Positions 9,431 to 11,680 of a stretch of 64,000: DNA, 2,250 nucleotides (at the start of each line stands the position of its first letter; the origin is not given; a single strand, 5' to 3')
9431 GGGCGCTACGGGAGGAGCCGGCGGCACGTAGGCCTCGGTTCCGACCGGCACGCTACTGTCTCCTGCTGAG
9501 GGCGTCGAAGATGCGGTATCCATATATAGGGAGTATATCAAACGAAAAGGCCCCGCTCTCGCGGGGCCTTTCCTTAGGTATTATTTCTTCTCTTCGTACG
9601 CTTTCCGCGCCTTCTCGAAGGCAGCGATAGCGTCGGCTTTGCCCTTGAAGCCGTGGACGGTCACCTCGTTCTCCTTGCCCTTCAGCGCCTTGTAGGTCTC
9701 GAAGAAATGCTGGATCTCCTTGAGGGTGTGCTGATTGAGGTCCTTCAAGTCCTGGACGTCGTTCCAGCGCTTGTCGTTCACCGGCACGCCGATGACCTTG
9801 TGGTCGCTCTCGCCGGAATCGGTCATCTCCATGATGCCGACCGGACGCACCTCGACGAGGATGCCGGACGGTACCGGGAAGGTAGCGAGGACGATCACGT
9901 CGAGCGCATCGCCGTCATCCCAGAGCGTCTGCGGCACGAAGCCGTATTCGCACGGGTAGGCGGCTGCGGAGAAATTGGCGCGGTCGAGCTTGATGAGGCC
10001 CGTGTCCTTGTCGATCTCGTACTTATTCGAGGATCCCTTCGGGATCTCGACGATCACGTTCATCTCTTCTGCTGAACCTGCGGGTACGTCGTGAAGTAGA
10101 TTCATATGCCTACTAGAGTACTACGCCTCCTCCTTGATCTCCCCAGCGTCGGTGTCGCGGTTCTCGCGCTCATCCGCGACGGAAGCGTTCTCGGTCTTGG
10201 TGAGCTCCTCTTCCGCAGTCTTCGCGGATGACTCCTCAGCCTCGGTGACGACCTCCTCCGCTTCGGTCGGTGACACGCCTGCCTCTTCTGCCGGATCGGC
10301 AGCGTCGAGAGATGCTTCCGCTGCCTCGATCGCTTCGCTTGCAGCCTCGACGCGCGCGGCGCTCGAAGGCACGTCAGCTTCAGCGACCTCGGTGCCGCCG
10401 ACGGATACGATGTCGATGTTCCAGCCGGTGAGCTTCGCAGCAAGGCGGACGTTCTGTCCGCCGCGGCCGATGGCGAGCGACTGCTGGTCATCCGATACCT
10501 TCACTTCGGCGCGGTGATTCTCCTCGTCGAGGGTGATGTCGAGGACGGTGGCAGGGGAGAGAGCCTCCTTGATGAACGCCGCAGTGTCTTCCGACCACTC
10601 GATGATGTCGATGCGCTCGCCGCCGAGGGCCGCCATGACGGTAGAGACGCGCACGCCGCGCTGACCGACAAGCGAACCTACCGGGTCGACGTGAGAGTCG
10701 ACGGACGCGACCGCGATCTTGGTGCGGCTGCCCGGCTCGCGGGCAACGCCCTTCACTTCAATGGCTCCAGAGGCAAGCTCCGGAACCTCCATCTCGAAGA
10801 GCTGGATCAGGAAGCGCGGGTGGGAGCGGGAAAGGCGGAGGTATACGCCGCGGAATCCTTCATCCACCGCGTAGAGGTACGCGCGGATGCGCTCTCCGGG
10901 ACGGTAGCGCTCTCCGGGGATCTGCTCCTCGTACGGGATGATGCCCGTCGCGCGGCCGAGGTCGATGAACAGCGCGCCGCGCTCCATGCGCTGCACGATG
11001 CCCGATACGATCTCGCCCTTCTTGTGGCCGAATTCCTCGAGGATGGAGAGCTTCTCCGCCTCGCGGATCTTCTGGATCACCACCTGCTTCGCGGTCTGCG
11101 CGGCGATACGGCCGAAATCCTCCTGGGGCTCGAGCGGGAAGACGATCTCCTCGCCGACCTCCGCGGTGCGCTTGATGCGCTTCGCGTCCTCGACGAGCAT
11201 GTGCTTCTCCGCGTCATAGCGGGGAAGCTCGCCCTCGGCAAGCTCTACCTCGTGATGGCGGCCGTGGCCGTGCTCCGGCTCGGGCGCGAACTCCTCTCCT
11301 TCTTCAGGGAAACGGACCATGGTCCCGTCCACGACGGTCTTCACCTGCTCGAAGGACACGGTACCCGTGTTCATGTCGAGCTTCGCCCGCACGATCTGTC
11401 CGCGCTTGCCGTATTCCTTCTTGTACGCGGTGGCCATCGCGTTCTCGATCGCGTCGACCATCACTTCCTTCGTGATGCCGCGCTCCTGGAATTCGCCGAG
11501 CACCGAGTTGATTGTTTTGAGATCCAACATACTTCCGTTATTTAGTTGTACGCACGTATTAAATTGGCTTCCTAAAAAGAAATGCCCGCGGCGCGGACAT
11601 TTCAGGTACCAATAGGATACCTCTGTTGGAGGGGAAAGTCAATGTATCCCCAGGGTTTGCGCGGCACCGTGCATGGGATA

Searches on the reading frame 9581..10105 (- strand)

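Call 5: search_protein_families(library=pfam, proteins=[window:9581-10105:-], max_evalue=0.01)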
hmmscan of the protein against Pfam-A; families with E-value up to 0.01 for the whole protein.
window:9581-10105:- (174 aa): 1 family
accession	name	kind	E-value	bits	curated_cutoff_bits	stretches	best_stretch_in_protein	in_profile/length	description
PF00719.24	Pyrophosphatase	-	4.2e-56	189.5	23.5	1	17-170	1-152/153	Inorganic pyrophosphatase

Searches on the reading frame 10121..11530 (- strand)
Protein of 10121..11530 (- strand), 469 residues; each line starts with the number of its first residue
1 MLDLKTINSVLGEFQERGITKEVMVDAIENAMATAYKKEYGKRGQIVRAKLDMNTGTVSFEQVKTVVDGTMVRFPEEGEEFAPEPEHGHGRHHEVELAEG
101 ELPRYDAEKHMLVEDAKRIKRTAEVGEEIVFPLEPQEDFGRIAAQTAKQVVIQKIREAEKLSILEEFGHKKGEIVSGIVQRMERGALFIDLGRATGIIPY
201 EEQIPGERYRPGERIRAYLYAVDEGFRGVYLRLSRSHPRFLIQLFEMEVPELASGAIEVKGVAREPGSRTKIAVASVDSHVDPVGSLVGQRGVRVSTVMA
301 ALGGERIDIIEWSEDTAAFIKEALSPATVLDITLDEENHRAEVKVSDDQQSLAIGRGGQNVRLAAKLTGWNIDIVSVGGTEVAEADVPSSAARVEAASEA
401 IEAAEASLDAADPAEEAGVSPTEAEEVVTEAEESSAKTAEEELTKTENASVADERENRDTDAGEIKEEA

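Call 5: search_protein_families(library=pfam, proteins=[window:10121-11530:-], max_evalue=0.01)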
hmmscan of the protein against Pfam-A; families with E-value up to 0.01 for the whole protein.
window:10121-11530:- (469 aa): 6 families
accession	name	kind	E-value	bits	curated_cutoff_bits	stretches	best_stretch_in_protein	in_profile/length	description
PF08529.16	NusA_N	-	2.9e-28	98.9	23.8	1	15-160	11-118/119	NusA N-terminal domain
PF13184.12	KH_5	-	2.2e-26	92.2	27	1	266-333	1-68/69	NusA-like KH domain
PF00575.29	S1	-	1.1e-09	39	22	1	169-227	2-67/74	S1 RNA binding domain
PF23095.1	KH_NusA_C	-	0.0001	22.7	34.2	1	343-375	3-35/59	Transcription termination/antitermination protein NusA, KH domain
PF07650.23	KH_2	-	0.00041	20.6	22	1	319-366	5-52/78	KH domain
PF00013.35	KH_1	-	0.00092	19.4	21.5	0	342-402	3-58/66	KH domain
